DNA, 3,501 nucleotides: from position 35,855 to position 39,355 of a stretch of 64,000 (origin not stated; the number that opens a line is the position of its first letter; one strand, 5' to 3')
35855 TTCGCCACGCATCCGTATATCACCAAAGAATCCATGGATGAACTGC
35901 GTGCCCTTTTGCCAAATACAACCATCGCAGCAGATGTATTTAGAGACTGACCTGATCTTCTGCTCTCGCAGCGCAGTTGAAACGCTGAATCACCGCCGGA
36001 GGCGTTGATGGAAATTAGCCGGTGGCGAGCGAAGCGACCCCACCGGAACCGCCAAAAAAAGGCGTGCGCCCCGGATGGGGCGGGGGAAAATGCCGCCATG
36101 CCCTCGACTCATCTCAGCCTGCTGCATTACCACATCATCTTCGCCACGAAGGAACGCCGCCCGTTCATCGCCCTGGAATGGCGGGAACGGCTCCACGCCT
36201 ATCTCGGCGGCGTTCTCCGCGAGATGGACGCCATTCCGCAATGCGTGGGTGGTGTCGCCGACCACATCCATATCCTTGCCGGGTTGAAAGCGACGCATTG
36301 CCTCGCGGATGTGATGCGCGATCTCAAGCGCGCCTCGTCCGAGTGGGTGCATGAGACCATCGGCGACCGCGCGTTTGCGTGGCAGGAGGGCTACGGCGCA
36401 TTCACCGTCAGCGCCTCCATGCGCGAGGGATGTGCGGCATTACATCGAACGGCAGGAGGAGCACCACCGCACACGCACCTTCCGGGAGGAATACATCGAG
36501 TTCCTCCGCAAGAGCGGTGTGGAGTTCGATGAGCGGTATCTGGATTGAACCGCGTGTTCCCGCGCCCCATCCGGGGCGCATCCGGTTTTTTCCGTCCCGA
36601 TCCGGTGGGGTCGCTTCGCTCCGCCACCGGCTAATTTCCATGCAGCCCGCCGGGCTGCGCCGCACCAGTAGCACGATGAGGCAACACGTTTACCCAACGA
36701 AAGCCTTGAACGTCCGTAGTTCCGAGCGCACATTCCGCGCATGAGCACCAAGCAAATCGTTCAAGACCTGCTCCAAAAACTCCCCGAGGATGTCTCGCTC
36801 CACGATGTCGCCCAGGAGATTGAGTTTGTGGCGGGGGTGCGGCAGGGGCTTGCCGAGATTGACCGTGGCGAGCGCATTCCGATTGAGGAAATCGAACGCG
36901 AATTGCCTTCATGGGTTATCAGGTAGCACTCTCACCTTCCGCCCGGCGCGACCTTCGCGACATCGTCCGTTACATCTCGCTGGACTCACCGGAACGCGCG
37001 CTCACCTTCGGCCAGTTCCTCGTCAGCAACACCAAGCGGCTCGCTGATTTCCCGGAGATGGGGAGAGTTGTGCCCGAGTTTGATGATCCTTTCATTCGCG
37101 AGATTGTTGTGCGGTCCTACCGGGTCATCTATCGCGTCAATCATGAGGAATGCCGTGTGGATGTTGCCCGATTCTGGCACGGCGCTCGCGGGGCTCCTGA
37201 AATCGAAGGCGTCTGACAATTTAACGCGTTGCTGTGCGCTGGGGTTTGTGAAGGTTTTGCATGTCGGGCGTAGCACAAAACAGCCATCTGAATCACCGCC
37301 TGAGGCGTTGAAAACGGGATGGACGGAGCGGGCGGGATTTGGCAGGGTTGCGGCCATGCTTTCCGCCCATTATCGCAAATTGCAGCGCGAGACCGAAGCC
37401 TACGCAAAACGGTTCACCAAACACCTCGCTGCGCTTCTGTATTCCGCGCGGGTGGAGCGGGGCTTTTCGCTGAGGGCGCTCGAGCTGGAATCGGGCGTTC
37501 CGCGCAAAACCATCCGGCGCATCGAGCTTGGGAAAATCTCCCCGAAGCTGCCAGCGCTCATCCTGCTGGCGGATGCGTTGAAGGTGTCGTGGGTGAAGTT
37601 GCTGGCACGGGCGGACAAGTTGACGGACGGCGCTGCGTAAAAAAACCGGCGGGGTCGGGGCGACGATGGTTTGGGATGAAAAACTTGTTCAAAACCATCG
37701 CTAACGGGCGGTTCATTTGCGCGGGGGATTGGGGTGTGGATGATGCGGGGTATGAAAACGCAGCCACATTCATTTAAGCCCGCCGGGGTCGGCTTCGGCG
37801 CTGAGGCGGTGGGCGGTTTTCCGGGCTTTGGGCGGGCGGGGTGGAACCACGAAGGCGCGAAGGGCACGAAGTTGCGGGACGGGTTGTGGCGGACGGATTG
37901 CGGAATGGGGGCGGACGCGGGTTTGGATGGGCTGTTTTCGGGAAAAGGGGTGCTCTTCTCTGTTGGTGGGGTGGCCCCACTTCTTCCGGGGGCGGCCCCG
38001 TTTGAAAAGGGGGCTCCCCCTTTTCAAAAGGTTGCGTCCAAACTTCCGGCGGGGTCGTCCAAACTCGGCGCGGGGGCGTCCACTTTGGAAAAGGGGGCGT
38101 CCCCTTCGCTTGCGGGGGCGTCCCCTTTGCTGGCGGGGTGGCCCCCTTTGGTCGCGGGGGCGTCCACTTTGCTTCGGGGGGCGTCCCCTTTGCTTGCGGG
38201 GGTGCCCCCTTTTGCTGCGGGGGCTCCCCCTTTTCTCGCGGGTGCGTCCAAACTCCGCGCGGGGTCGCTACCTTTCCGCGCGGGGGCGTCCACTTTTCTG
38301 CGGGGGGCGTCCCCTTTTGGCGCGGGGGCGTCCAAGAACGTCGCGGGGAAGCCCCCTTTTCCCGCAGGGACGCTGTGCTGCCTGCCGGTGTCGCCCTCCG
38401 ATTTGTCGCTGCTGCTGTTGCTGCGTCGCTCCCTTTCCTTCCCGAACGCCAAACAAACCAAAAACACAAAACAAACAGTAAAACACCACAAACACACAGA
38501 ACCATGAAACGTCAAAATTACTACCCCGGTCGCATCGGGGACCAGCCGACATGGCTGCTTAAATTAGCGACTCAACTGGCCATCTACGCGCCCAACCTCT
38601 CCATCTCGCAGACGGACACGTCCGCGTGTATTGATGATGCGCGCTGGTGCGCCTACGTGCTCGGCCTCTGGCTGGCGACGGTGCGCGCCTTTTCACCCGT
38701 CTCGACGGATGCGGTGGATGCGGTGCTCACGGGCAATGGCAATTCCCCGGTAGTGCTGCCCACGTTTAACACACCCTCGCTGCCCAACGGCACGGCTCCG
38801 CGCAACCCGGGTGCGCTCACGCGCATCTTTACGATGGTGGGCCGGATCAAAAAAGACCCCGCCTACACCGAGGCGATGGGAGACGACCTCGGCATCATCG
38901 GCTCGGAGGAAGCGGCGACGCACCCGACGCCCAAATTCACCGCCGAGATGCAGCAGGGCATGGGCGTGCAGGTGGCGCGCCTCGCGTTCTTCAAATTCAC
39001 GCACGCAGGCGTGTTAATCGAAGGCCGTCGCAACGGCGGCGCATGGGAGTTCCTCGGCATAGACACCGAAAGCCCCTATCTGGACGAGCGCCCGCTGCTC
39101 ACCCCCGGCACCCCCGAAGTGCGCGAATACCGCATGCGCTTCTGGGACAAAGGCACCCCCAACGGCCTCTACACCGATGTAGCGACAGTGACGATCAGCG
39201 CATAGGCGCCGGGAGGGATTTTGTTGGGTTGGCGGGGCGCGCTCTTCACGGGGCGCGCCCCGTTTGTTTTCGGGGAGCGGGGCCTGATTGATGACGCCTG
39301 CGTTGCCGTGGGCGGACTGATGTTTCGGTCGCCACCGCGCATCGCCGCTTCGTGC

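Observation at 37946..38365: Twenty indel-free copies of a degenerate 21-bp unit, open in all six frames, with non-codon-like conservation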

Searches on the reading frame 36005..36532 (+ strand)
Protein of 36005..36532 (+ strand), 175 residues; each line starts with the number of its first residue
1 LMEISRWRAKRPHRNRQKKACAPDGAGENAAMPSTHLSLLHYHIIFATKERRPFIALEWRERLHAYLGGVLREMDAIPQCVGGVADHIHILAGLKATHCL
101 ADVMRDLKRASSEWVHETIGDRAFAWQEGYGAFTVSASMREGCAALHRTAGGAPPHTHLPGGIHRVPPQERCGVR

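Call 10: search_protein_families(library=pfam, proteins=[window:36005-36532:+], max_evalue=0.1)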
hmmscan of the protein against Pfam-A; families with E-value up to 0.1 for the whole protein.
window:36005-36532:+ (175 aa): 1 family
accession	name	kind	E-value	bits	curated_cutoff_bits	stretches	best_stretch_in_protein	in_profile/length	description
PF01797.21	Y1_Tnp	-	7.9e-18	65.2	23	1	38-138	3-109/121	Transposase IS200 like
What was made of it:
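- Closest known: REP/BIME palindromic elements associated with RAYT transposases. Same: A Y1/IS200-like (RAYT-type) gene lies 1.4 kb upstream at 36005-36532 (call 10).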

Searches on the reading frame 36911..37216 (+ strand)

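Call 10: search_protein_families(library=pfam, proteins=[window:36911-37216:+], max_evalue=0.1)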
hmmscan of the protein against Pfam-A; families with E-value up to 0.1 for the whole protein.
window:36911-37216:+ (101 aa): 1 family
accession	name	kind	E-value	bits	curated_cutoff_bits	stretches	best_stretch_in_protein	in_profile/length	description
PF05016.21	ParE_toxin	-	2.4e-18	66.9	23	1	5-93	1-87/89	ParE toxin of type II toxin-antitoxin system, parDE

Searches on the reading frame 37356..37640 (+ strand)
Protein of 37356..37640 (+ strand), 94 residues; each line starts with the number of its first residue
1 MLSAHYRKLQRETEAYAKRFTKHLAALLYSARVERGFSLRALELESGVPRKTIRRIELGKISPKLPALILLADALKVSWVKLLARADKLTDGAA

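Call 10: search_protein_families(library=pfam, proteins=[window:37356-37640:+], max_evalue=0.1)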
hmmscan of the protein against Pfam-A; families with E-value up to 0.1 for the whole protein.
window:37356-37640:+ (94 aa): 4 families
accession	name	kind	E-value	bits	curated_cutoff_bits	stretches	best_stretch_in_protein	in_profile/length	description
PF01381.28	HTH_3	-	1.3e-11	44.8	23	1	28-80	1-53/55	Helix-turn-helix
PF13560.12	HTH_31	-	1.7e-07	31.9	27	1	23-78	1-57/64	Helix-turn-helix domain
PF12844.13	HTH_19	-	3.7e-06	27.2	30.2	1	27-87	3-63/64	Helix-turn-helix domain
PF13413.12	HTH_25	-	0.001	19.2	24.6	1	28-67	2-40/62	Helix-turn-helix domain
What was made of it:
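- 37356..37640 (+): XRE-family HTH regulator gene (94 aa), the first gene of the cassette. Pfam HTH_3, E=1.3e-11 (call 10).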

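Call 36: list_cluster_members(proteins=[P0001, window:37356-37640:+])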
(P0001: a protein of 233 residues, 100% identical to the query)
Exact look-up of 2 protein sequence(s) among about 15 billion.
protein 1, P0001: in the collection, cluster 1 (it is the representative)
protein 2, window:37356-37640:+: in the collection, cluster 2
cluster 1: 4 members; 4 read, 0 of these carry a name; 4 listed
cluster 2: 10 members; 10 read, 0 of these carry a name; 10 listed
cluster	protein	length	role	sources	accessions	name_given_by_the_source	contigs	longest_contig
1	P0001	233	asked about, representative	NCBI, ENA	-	-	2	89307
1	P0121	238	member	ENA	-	-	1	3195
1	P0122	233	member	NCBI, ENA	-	-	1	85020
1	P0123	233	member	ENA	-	-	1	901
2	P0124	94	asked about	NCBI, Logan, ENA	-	-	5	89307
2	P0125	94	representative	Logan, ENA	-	-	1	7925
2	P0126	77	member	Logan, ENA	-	-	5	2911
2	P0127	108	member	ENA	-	-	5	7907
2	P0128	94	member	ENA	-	-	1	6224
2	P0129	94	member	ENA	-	-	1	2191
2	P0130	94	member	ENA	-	-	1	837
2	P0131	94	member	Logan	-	-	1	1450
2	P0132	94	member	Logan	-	-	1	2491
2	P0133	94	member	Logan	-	-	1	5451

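Call 40: search_protein_families(library=ncbifam, proteins=[window:37356-37640:+], max_evalue=0.1)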
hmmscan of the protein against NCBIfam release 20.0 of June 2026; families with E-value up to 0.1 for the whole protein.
window:37356-37640:+ (94 aa): 7 families
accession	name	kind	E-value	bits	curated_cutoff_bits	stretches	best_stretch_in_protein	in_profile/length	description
NF041951.1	phage_RstR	subfamily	1.3e-05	25.4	80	1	25-88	4-67/108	RstR family transcriptional repressor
NF006015.0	PRK08154.1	subfamily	1.8e-05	24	204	1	8-88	15-95/314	anaerobic benzoate catabolism transcriptional regulator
TIGR03070.1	couple_hipB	subfamily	2.2e-05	24.3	71.65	1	23-75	2-54/58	type II toxin-antitoxin system Y4mF family antitoxin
NF003162.0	PRK04140.1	equivalog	0.0013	17.8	263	1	27-81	130-184/317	transcriptional regulator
NF047948.1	male_kill_WMK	equivalog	0.0035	16.8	300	1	27-87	9-69/300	WO male-killing family protein Wmk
TIGR00270.2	TIGR00270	equivalog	0.0072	16.2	110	1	19-80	71-132/159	multiprotein bridging factor aMBF1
NF007408.0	PRK09943.1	equivalog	0.033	13.8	211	1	29-85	13-69/185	HTH-type transcriptional regulator PuuR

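Call 41: search_protein_families(library=phrogs, proteins=[window:37356-37640:+], max_evalue=0.1)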
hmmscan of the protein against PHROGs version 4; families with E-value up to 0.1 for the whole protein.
window:37356-37640:+ (94 aa): 15 families
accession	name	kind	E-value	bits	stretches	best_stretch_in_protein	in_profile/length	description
phrog_4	-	transcription regulation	2.4e-07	31.1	1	20-84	133-193/400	transcriptional repressor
phrog_8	-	transcription regulation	5.1e-07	30.5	1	19-83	165-216/346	transcriptional regulator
phrog_1373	-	transcription regulation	4e-06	27.9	1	10-88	52-128/166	transcriptional regulator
phrog_5823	-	transcription regulation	1.3e-05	25.6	1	23-87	6-71/404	transcriptional regulator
phrog_32768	-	unknown function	0.00013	21.9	1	24-79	10-66/446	-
phrog_2439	-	transcription regulation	0.00018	21.5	1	20-80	4-64/367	transcriptional regulator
phrog_3949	-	transcription regulation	0.00078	20.5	1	11-92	4-82/161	transcriptional repressor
phrog_4583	-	transcription regulation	0.0025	18.8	1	21-93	8-80/81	transcriptional repressor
phrog_2967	-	transcription regulation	0.0085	16.6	1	20-83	7-70/225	transcriptional regulator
phrog_3557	-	transcription regulation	0.017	16.3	1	33-81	22-70/142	transcriptional regulator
phrog_4031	-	unknown function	0.019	14.4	1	9-78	504-574/626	-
phrog_955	-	DNA, RNA and nucleotide metabolism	0.023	15.4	1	9-60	10-61/142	HTH DNA binding protein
phrog_6081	-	unknown function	0.036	14.6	1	5-56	38-88/169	-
phrog_9425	-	transcription regulation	0.042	14.6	1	39-78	23-63/72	transcriptional repressor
phrog_9908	-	DNA, RNA and nucleotide metabolism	0.078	13.1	1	23-77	13-67/282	DNA binding protein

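Call 42: search_protein_families(library=padloc, proteins=[window:37356-37640:+], max_evalue=0.1)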
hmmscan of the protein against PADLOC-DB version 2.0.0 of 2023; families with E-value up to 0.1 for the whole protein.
window:37356-37640:+ (94 aa): 7 families
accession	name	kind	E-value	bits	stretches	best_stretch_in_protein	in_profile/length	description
PDLC04142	capH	-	5.6e-07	28.6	1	21-88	4-71/103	capH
PDLC02926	HTH_VI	-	0.00013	20.1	1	27-91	5-69/92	-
PDLC03954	RmrA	-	0.00027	18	1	22-88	9-75/380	-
PDLC03949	RmrA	-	0.00079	16.4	1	28-78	7-57/363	-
PDLC03947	RmrA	-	0.0058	13.5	1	18-75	6-63/383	-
PDLC03671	Control_protein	-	0.0059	14.8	1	36-86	27-77/84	control protein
PDLC03944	RmrA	-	0.0064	13.6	1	28-76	11-59/384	-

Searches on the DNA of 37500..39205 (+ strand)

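Call 6: search_rna_families(source=window, start=37500, end=38700, threshold=evalue, max_evalue=10)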
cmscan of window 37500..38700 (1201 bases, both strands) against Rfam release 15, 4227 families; matches with E-value up to 10: 9.
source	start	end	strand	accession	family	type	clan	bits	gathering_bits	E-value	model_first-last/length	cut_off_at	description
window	37980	38055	+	RF03201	mir-617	Gene; miRNA;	-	20.3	80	0.41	1-82/82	no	mir-617 microRNA precursor family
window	37976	38011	+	RF03233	hvt-mir-H16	Gene; miRNA;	-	19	70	0.86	1-64/64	no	hvt-mir-H16 microRNA precursor family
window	37962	38063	+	RF02344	ar14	Gene; sRNA;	-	17.5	58.8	1.2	1-123/123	no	Alphaproteobacterial ar14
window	38002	38109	+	RF00963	mir-642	Gene; miRNA;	-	17.2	90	7.4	1-83/83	no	mir-642 microRNA precursor family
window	38085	38133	+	RF03577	mir-9193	Gene; miRNA;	-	17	55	7.4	1-74/74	no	mir-9193 microRNA precursor family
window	38071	38119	-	RF03544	Flavi_ISFV_repeat_Ra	Cis-reg;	CL00131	16.3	41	9.2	1-58/58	no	Insect-Specific Flavivirus 3' UTR repeats Ra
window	37960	38027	+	RF03880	mir-1684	Gene; miRNA;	-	15.4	60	9.1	1-87/87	no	mir-1684 microRNA precursor family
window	37962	38024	+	RF02791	CcsR1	Gene; sRNA;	-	15.2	65.3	1.1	1-83/83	no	Conserved CCUCCUCCC motif stress-induced RNA 1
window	38283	38314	+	RF02975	DUF3800-XI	Gene; sRNA;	-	12.2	37.8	9.3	1-48/48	no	DUF3800-XI RNA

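Call 89: search_rna_families(sources=[L040, L048, L013, L002, L006, L084, L085, L081], threshold=gathering)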
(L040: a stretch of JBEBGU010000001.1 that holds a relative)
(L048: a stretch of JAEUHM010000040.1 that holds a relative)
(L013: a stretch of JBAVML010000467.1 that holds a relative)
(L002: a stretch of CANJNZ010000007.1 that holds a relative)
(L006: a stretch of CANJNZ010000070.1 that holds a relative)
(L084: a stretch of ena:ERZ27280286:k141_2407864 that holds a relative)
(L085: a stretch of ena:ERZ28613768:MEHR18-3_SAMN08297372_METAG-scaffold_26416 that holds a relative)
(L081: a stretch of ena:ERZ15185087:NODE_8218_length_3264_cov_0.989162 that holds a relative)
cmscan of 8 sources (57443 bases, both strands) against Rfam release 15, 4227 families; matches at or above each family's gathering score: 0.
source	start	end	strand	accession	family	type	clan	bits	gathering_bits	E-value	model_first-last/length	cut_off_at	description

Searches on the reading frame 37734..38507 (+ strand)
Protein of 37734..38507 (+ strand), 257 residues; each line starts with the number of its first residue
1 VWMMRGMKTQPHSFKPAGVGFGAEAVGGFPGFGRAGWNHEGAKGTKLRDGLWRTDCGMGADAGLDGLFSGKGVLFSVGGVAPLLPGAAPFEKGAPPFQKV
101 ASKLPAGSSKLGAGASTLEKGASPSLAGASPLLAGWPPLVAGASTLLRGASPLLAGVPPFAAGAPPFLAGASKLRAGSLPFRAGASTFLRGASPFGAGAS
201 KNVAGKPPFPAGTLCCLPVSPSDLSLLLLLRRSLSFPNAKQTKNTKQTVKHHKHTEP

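Call 10: search_protein_families(library=pfam, proteins=[window:37734-38507:+, window:37828-38481:+], max_evalue=0.1)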
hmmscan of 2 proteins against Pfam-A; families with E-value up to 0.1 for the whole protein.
window:37734-38507:+ (257 aa): 0 families

window:37828-38481:+ (217 aa): 0 families

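Call 40: search_protein_families(library=ncbifam, proteins=[window:37734-38507:+], max_evalue=0.1)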
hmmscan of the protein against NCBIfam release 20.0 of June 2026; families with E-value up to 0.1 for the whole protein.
window:37734-38507:+ (257 aa): 0 families

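Call 41: search_protein_families(library=phrogs, proteins=[window:37734-38507:+], max_evalue=0.1)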
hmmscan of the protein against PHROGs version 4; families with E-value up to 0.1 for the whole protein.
window:37734-38507:+ (257 aa): 0 families

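Call 42: search_protein_families(library=padloc, proteins=[window:37734-38507:+], max_evalue=0.1)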
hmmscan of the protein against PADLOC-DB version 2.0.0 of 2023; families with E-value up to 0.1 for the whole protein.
window:37734-38507:+ (257 aa): 0 families

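Call 56: find_homologous_proteins(query=window:37752-38504:+, max_evalue=0.001)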
Query window:37752-38504:+ (251 aa): 1 proteins with E <= 0.001 among 8000 candidates.
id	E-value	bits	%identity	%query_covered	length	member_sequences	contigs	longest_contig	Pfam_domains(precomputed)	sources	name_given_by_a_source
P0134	7.8e-7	47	84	12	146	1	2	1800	-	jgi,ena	jgi:hypothetical protein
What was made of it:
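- No family or homologue was found by protein search (calls 10, 40-42, 56).
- Tried and rejected: Protein homologues of X. The search was uninformative: one partial hit, and the candidate list was saturated by low complexity (call 56).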
